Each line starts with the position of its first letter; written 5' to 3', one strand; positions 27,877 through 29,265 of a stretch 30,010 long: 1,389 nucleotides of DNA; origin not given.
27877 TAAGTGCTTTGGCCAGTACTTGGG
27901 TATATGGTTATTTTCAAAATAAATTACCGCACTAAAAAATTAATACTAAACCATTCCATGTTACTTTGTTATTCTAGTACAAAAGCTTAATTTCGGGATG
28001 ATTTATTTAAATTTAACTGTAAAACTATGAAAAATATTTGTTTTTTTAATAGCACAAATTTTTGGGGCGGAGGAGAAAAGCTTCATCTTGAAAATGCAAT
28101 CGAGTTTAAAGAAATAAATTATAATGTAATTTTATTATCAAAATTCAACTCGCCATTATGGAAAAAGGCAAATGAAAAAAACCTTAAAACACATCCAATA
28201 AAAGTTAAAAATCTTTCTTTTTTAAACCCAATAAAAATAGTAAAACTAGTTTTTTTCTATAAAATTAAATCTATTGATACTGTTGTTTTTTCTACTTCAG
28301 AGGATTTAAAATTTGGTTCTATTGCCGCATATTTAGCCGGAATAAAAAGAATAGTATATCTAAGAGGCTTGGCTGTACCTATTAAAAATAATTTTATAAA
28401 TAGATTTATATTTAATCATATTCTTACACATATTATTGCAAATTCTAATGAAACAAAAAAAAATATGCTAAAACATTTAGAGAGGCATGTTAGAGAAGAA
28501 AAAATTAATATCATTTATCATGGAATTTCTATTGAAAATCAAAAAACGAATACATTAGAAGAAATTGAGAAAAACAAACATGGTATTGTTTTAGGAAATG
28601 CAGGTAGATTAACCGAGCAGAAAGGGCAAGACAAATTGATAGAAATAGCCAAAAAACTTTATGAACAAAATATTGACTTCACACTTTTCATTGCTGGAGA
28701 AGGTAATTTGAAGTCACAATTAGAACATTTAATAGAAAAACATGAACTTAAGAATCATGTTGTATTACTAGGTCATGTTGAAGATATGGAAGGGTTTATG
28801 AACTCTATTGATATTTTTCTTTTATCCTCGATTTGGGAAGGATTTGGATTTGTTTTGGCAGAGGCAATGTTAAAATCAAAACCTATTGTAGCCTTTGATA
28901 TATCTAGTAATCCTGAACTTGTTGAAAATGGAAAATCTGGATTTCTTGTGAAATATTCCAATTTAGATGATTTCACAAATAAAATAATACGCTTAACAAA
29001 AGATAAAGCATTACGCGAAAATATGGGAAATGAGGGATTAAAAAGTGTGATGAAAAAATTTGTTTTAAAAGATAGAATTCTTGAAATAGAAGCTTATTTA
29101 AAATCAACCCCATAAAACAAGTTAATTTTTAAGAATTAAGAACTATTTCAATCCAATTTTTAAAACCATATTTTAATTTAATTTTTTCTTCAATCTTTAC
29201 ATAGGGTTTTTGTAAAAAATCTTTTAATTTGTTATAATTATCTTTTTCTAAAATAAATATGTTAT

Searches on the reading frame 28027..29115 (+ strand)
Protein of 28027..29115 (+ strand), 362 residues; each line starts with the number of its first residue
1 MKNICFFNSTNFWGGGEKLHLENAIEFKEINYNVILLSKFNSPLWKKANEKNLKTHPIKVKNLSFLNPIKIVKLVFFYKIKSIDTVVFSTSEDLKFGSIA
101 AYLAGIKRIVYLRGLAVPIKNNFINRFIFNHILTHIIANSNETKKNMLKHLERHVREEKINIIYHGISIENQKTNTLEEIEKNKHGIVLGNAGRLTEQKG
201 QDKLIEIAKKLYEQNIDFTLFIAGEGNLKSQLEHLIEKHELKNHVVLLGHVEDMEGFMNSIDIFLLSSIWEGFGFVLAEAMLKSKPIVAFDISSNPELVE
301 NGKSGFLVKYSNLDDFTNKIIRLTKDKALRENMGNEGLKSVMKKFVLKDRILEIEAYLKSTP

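Call 32: search_protein_families(library=pfam, proteins=[window:28027-29115:+], max_evalue=0.00001)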
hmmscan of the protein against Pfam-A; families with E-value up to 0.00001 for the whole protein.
window:28027-29115:+ (362 aa): 2 families
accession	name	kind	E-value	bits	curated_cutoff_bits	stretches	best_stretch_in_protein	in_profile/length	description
PF00534.26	Glycos_transf_1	-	4.2e-40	137.5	26.4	1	176-338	5-170/172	Glycosyl transferases group 1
PF13692.12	Glyco_trans_1_4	-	1.5e-32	113.3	27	1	188-326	3-142/142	Glycosyl transferases group 1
